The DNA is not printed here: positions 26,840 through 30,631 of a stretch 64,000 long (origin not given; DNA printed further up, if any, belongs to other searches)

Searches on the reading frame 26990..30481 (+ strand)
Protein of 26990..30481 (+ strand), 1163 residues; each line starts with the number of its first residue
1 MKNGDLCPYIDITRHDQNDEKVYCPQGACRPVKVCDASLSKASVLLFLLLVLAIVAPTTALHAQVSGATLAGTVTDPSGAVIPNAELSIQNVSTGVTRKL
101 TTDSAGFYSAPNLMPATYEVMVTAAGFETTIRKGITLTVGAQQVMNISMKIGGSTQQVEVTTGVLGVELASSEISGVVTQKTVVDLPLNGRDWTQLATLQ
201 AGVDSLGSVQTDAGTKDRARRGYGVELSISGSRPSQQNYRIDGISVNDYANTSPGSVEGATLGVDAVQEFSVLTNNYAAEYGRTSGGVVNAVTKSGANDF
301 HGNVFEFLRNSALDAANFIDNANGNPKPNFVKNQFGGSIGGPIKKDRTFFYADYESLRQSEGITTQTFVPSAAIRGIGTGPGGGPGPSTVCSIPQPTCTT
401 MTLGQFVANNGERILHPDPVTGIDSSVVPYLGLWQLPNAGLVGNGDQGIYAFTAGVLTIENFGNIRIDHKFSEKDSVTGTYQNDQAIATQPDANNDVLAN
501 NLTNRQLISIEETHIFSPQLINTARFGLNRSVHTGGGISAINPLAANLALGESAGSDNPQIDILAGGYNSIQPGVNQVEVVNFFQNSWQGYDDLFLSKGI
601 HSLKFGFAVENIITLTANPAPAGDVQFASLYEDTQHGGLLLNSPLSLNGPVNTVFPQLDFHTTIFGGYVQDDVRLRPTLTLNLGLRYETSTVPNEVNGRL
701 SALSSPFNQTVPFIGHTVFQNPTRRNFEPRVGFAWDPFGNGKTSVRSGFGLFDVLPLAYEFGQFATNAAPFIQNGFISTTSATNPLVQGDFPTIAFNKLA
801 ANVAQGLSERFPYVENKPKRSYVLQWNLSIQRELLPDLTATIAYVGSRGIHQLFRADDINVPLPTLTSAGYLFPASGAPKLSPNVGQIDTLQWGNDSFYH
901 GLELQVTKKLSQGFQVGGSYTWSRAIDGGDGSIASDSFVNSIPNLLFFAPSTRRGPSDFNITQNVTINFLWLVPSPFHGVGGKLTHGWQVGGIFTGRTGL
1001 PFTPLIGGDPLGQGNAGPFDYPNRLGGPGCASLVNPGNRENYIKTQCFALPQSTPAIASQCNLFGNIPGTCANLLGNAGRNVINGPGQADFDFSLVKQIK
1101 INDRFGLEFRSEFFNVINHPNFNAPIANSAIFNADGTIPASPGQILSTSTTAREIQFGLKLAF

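Call 3: search_protein_families(library=pfam, proteins=[window:26990-30481:+], max_evalue=1)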
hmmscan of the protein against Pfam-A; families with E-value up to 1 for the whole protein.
window:26990-30481:+ (1163 aa): 7 families
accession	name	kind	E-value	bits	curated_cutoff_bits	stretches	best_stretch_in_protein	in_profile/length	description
PF25183.1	OMP_b-brl_4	-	2.7e-173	579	30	1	292-1156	1-838/838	Outer membrane beta barrel domain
PF13620.12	CarboxypepD_reg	-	3.2e-21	75.9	32.3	1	69-150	1-82/82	Carboxypeptidase regulatory-like domain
PF13715.12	CarbopepD_reg_2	-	0.00013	22.4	32.2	1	71-149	2-76/88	CarboxypepD_reg-like domain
PF00593.30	TonB_dep_Rec_b-barrel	-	0.00073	19.9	27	1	547-947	102-371/436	TonB dependent receptor-like, beta-barrel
PF07715.20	Plug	-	0.001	20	23.9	1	209-288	29-107/107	TonB-dependent Receptor Plug Domain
PF17210.9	SdrD_B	-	0.0017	18.9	29.7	1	76-132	18-75/112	SdrD B-like domain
PF17802.7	SpaA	-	0.18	12.4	23.1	1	79-127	13-65/91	Prealbumin-like fold domain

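Call 4: search_protein_families(library=ncbifam, proteins=[window:26990-30481:+], max_evalue=1)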
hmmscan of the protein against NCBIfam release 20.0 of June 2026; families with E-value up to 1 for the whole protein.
window:26990-30481:+ (1163 aa): 6 families
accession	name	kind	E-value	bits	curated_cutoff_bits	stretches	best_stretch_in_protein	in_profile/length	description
NF041535.1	TonB_rec_PqqU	equivalog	0.00042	18.7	1200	1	225-298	59-134/676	TonB-dependent receptor PqqU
NF010048.1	PRK13524.1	subfamily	0.00072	18.1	493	1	265-308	146-190/744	FepA family TonB-dependent siderophore receptor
TIGR01783.1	TonB-siderophor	subfamily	0.0015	17.2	223.5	1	219-304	47-118/649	TonB-dependent siderophore receptor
NF049945.1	TonB_dep_FCYXU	equivalog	0.01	14.5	825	1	663-691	381-409/697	TonB-dependent receptor, FCYXU motif-type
NF049947.1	TonB_dep_PCPU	exception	0.031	12.4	800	1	170-298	43-168/685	TonB-dependent receptor, PCPU motif-type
NF049946.1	TonB_dep_CU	exception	0.16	10.3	700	0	241-297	117-173/683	TonB-dependent receptor, CU motif-type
